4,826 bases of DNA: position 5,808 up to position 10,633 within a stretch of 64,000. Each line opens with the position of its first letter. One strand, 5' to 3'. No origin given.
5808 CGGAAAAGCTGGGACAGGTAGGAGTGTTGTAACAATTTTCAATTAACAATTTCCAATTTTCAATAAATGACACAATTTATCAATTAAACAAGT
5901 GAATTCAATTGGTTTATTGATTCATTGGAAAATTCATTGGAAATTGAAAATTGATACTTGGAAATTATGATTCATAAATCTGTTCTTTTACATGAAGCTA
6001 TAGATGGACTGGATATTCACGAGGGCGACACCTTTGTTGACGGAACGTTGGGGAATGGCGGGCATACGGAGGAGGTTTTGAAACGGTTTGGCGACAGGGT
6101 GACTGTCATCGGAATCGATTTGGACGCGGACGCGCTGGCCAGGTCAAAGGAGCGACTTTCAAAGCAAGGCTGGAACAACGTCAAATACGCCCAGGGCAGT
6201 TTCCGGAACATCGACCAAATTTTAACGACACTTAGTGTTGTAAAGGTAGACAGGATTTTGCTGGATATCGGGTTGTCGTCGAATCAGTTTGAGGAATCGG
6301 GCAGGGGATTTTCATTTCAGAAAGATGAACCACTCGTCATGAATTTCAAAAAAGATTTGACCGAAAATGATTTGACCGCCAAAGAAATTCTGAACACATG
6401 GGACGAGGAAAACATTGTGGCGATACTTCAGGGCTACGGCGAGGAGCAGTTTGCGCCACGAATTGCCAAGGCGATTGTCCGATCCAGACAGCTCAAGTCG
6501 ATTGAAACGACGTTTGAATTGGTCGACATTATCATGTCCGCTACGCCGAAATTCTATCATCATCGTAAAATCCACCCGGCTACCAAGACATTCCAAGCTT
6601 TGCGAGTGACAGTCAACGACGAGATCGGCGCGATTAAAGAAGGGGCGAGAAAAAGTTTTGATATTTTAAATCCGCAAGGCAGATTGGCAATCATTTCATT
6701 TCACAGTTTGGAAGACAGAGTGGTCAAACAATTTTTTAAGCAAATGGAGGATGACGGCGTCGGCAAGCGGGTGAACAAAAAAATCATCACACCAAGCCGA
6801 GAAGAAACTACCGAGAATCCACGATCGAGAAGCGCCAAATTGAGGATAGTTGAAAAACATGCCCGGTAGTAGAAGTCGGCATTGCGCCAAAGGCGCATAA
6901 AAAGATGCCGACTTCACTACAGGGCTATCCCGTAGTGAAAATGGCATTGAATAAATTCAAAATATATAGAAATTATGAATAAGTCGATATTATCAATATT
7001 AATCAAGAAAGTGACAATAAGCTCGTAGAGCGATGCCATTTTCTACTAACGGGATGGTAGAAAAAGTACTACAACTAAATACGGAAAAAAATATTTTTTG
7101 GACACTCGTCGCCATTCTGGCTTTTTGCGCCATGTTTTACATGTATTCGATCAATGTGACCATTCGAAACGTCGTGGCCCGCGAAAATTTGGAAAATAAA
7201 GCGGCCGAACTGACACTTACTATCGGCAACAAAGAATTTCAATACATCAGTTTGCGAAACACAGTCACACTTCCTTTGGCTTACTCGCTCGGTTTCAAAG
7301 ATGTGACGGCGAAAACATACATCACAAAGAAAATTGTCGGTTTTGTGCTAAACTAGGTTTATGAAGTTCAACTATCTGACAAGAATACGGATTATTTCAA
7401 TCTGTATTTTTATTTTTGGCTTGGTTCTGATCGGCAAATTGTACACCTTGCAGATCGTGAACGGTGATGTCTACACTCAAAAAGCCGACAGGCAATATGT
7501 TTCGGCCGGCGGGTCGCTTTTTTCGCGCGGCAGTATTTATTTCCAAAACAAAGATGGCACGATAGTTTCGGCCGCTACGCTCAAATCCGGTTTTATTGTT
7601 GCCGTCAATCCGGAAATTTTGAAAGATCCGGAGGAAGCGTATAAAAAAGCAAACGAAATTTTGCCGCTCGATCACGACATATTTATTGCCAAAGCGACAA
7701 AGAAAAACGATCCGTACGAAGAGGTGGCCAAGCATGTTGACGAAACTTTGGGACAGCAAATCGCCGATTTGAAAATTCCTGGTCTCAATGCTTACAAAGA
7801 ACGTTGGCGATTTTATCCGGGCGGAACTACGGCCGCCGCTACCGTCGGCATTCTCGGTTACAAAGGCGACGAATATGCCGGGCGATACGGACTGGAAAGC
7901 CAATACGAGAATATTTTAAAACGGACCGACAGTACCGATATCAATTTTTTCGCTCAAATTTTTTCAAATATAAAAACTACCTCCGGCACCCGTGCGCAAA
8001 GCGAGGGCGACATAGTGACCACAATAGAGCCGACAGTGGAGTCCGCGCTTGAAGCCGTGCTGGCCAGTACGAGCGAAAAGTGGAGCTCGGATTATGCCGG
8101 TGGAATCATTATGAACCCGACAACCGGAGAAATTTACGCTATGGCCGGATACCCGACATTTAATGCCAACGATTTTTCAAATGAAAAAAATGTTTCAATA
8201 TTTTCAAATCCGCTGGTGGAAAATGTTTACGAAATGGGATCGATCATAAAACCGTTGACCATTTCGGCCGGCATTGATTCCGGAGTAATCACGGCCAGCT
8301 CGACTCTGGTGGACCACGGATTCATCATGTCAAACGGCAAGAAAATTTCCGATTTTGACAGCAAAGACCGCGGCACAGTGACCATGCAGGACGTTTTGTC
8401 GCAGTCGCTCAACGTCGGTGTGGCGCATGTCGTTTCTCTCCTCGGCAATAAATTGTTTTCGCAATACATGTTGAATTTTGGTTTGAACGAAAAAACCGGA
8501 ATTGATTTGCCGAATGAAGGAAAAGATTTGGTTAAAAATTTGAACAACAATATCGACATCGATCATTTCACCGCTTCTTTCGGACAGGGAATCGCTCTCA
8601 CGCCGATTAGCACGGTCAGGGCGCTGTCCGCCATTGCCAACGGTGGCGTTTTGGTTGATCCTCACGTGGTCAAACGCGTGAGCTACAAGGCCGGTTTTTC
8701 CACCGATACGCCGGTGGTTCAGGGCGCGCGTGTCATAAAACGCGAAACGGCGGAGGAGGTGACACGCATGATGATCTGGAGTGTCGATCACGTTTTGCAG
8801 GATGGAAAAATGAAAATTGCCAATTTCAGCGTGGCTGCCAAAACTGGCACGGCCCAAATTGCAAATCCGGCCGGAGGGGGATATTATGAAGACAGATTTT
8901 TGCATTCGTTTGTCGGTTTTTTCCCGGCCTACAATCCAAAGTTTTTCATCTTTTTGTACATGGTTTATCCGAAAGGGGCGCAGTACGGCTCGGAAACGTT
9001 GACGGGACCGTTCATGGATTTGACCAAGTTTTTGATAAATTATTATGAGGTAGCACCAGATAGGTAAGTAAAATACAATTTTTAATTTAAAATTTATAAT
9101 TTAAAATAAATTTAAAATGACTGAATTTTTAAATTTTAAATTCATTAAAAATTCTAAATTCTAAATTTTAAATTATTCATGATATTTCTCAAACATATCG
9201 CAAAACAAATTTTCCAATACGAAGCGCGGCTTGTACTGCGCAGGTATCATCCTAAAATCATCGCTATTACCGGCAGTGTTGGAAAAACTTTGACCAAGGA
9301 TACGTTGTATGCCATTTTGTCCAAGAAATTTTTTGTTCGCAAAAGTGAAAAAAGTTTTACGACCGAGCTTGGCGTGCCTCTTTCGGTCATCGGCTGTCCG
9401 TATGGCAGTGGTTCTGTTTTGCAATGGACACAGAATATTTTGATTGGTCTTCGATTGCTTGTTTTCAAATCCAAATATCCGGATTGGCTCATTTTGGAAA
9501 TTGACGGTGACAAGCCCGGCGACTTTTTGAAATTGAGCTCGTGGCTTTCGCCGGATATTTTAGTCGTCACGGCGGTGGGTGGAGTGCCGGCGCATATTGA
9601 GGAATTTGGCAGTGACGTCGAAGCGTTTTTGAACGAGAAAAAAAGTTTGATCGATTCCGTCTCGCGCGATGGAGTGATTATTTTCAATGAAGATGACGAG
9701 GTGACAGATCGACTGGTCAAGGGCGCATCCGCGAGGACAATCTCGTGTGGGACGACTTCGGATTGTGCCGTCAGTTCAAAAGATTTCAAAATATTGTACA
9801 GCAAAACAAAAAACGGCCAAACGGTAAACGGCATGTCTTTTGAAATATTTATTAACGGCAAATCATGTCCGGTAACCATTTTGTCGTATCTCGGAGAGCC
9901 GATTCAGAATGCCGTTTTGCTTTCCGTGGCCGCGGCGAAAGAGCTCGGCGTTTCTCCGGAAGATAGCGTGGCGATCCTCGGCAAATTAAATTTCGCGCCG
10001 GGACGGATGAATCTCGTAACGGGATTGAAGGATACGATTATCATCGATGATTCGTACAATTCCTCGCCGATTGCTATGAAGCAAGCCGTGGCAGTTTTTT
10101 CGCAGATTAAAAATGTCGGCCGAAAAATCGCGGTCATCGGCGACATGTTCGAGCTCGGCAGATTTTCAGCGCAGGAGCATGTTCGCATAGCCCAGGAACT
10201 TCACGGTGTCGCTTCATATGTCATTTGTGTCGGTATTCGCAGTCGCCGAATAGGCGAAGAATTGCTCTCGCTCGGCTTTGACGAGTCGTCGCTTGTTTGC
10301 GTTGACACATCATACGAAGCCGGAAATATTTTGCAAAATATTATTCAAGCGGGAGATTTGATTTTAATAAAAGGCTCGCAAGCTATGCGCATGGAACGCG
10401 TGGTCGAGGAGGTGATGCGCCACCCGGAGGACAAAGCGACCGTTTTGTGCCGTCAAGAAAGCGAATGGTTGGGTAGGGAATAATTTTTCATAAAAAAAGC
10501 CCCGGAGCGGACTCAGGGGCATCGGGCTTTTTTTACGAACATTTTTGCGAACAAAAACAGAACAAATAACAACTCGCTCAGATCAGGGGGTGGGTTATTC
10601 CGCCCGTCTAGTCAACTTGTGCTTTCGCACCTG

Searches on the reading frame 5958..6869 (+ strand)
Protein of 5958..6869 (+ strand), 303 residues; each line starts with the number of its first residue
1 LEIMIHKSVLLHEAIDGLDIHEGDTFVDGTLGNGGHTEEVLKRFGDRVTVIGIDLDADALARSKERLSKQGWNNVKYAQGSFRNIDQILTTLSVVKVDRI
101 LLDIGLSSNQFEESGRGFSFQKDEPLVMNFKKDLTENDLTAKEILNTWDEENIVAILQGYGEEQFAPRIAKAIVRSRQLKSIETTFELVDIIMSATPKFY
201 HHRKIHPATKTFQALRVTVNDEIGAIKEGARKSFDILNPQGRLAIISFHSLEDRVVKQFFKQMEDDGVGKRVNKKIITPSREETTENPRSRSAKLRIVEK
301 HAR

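Call 28: search_protein_families(library=pfam, proteins=[window:5958-6869:+], max_evalue=0.001)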
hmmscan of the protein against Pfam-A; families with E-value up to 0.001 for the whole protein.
window:5958-6869:+ (303 aa): 6 families
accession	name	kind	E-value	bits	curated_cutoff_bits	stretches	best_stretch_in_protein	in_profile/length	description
PF01795.25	Methyltransf_5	-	7e-99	331.6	27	1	5-300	3-308/309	MraW methylase family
PF13847.12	Methyltransf_31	-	1.1e-09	38.5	27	1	21-100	2-78/145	Methyltransferase domain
PF13649.12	Methyltransf_25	-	3.3e-07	31.3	27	1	31-87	6-60/97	Methyltransferase domain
PF01209.24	Ubie_methyltran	-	7.5e-06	25.9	20.1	1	20-91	45-116/233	ubiE/COQ5 methyltransferase family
PF01189.24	Methyltr_RsmB-F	-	9.7e-06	25.8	27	1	18-110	4-93/199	16S rRNA methyltransferase RsmB/F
PF01728.25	FtsJ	-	0.00041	20.8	24.1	0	11-107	9-102/181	FtsJ-like methyltransferase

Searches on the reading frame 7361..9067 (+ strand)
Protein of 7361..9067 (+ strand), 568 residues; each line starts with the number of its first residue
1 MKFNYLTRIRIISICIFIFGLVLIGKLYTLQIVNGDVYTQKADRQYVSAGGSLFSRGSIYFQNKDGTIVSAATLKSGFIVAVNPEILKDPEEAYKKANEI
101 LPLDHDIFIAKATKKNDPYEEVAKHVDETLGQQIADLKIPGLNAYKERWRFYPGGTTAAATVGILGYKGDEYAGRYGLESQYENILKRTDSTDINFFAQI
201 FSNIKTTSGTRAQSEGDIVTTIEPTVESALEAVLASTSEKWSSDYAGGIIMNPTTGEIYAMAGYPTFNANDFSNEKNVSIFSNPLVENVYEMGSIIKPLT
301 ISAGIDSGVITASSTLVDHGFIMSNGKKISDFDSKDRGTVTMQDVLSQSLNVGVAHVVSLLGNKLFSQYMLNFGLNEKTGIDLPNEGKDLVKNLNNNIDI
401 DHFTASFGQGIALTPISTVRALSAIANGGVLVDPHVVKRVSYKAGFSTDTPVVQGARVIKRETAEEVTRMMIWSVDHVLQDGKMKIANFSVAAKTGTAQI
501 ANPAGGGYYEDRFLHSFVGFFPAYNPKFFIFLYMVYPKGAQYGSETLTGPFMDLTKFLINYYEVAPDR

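Call 28: search_protein_families(library=pfam, proteins=[window:7361-9067:+], max_evalue=0.001)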
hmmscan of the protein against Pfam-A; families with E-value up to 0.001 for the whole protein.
window:7361-9067:+ (568 aa): 3 families
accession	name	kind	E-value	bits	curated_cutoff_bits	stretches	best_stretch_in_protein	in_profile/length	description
PF00905.27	Transpeptidase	-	1.5e-64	218.5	22.1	1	249-545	4-287/299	Penicillin binding protein transpeptidase domain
PF03717.20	PBP_dimer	-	0.00017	22.5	24.4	1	56-189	6-161/180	Penicillin-binding Protein dimerisation domain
PF01479.30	S4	-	0.00098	19.2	22.8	0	421-445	19-43/48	S4 domain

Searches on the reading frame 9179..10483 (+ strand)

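Call 28: search_protein_families(library=pfam, proteins=[window:9179-10483:+], max_evalue=0.001)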
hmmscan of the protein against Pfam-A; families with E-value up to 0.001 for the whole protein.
window:9179-10483:+ (434 aa): 2 families
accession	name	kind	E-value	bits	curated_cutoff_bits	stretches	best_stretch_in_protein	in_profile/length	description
PF02875.26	Mur_ligase_C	-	6.7e-18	66.2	28.4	1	275-400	1-126/127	Mur ligase, glutamate ligase domain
PF08245.18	Mur_ligase_M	-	6.1e-17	62.7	24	1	30-241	1-188/200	Mur ligase middle domain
